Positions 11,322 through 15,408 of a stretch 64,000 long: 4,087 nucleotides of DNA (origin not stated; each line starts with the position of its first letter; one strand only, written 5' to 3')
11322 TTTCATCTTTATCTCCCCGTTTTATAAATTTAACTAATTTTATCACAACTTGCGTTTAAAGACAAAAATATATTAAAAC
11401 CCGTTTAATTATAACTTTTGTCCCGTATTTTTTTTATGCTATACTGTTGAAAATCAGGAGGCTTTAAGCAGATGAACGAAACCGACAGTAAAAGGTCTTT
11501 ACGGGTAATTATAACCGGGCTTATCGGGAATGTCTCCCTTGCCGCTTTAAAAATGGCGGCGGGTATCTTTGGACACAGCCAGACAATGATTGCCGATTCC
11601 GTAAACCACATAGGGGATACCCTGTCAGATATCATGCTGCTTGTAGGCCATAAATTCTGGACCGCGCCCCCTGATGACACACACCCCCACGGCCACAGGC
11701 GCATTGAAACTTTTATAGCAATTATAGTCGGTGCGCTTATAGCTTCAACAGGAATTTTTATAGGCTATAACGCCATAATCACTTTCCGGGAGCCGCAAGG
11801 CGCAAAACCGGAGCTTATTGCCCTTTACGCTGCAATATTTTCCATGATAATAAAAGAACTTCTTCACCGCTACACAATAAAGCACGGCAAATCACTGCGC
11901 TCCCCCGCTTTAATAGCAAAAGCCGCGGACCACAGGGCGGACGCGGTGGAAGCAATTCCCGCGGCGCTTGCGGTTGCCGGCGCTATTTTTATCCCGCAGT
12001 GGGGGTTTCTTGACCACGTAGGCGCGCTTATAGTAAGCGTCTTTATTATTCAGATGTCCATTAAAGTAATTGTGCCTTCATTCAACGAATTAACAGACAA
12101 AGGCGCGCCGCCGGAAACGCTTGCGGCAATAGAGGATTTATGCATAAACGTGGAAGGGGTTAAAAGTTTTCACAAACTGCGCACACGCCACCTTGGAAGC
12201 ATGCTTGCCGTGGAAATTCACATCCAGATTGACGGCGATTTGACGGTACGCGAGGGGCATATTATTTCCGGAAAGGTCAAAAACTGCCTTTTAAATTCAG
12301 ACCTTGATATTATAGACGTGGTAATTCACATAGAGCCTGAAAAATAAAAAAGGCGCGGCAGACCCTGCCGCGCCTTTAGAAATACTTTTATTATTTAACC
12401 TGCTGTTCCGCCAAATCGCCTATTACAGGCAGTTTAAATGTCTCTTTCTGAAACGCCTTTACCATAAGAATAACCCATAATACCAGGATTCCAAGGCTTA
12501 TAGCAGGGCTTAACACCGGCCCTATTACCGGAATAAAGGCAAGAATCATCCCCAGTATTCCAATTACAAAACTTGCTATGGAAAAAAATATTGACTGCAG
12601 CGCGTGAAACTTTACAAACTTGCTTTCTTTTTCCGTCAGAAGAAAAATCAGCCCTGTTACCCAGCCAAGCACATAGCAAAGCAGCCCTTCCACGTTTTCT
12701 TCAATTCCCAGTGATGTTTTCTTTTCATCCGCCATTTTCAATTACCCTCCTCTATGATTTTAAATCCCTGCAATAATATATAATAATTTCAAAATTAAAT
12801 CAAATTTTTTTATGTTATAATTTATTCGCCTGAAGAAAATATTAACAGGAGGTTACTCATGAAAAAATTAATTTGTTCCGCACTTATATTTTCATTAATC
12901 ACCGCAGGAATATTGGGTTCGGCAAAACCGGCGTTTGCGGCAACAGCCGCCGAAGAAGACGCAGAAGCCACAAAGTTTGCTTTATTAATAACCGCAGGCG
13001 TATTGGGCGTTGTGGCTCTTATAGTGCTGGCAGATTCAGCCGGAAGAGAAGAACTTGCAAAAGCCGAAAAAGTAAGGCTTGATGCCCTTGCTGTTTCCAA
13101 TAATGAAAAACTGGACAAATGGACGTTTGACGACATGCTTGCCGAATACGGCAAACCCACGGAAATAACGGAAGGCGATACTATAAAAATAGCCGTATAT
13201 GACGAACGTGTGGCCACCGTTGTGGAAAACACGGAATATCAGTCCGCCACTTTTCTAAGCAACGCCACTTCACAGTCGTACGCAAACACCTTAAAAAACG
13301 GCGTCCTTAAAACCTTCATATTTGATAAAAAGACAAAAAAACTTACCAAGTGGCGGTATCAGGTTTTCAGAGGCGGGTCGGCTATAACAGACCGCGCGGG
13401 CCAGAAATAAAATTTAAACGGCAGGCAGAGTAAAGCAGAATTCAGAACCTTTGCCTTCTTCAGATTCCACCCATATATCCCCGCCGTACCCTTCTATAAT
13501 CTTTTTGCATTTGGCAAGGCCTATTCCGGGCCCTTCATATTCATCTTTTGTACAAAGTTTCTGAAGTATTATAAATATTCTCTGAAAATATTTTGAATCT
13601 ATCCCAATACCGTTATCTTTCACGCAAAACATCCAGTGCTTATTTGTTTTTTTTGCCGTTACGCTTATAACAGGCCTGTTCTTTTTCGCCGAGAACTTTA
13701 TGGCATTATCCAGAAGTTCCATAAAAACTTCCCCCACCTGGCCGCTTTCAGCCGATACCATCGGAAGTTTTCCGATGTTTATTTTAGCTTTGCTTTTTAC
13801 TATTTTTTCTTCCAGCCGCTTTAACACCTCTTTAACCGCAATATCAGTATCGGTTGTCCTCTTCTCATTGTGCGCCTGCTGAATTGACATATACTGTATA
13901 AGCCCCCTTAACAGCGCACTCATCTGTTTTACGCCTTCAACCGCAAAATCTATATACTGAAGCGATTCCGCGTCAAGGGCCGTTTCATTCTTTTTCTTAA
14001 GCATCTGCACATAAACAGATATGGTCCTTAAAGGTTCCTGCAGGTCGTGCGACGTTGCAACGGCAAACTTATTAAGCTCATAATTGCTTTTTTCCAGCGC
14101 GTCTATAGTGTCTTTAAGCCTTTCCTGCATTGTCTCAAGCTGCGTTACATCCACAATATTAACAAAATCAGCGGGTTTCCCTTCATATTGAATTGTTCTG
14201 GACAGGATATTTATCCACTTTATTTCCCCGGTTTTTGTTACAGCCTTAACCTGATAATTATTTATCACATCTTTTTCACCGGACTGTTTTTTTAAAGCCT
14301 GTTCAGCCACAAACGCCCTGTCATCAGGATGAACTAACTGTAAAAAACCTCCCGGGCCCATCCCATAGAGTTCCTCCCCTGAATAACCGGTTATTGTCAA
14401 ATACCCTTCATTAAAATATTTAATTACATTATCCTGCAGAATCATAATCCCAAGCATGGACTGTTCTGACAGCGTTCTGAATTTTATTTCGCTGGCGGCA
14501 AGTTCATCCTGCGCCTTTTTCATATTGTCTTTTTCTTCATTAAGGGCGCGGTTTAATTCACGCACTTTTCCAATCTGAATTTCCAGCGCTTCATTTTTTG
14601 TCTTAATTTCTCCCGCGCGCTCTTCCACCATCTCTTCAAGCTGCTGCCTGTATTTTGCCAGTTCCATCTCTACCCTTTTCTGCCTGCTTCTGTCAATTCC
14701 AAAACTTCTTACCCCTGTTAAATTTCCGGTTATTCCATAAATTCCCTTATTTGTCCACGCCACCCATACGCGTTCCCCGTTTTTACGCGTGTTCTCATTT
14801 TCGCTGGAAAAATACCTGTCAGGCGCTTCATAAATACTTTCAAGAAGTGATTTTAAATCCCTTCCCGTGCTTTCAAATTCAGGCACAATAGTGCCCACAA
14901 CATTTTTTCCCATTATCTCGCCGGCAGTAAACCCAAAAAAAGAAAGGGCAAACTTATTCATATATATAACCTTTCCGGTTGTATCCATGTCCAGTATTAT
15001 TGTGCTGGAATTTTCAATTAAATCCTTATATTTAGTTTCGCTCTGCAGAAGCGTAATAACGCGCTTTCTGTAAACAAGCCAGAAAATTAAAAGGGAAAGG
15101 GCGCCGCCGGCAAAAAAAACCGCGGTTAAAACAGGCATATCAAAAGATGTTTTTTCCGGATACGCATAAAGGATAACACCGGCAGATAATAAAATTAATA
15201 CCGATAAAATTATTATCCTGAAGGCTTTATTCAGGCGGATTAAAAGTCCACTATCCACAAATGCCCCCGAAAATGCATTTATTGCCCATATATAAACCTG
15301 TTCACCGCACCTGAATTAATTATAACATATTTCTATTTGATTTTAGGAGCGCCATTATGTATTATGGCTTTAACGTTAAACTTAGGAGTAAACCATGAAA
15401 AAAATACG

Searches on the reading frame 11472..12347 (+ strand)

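Call 53: search_protein_families(library=pfam, proteins=[window:11472-12347:+], max_evalue=0.001)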
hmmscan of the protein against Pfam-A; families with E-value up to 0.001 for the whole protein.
window:11472-12347:+ (291 aa): 2 families
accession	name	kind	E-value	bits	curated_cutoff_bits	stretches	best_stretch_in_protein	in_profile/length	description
PF01545.26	Cation_efflux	-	3.7e-39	135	26.6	1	14-207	2-197/198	Cation efflux family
PF16916.11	ZT_dimer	-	5.1e-20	71.7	26.7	1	213-290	2-78/78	Dimerisation domain of Zinc Transporter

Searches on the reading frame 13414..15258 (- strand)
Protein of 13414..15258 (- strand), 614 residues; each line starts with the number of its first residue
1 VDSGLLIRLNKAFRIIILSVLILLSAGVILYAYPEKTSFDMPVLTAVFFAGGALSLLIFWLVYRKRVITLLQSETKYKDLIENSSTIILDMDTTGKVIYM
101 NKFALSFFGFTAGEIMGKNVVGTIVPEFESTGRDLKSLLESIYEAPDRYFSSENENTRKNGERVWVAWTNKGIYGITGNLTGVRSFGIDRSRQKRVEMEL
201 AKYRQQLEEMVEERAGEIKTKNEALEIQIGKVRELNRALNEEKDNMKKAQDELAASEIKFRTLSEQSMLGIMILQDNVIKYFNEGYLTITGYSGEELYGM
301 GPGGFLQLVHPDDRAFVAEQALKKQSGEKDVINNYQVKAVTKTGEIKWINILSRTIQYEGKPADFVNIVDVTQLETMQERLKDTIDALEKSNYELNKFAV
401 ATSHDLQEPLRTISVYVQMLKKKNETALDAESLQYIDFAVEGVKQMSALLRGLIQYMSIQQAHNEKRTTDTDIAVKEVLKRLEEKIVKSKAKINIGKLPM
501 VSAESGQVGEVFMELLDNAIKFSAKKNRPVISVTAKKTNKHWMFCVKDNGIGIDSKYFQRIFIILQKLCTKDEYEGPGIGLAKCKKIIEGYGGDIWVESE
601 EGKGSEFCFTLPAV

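Call 53: search_protein_families(library=pfam, proteins=[window:13414-15258:-], max_evalue=0.001)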
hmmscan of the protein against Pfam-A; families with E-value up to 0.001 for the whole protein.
window:13414-15258:- (614 aa): 9 families
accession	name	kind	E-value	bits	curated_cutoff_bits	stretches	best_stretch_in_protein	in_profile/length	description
PF02518.31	HATPase_c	-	7.2e-22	78.4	26.4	1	507-613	5-109/111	Histidine kinase-, DNA gyrase B-, and HSP90-like ATPase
PF13426.13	PAS_9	-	9e-17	61.7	27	2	87-191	4-102/103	PAS domain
PF08447.18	PAS_3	-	5.3e-16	59.1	25.6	1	281-366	3-86/89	PAS fold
PF00989.32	PAS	-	1.7e-13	51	22.6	1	76-189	2-112/113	PAS fold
PF13188.13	PAS_8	-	2.1e-12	46.9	21.8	2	76-133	2-55/65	PAS domain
PF00512.31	HisKA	-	3.8e-07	30.5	26.9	1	396-461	3-65/66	His Kinase A (phospho-acceptor) domain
PF14501.12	HATPase_c_5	-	4.4e-07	30.2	22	1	510-602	8-93/102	GHKL domain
PF08448.16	PAS_4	-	1.5e-05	25.6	23.1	0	83-169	3-84/110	PAS fold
PF13589.12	HATPase_c_3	-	8.1e-05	23.1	25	1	510-562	5-54/137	Histidine kinase-, DNA gyrase B-, and HSP90-like ATPase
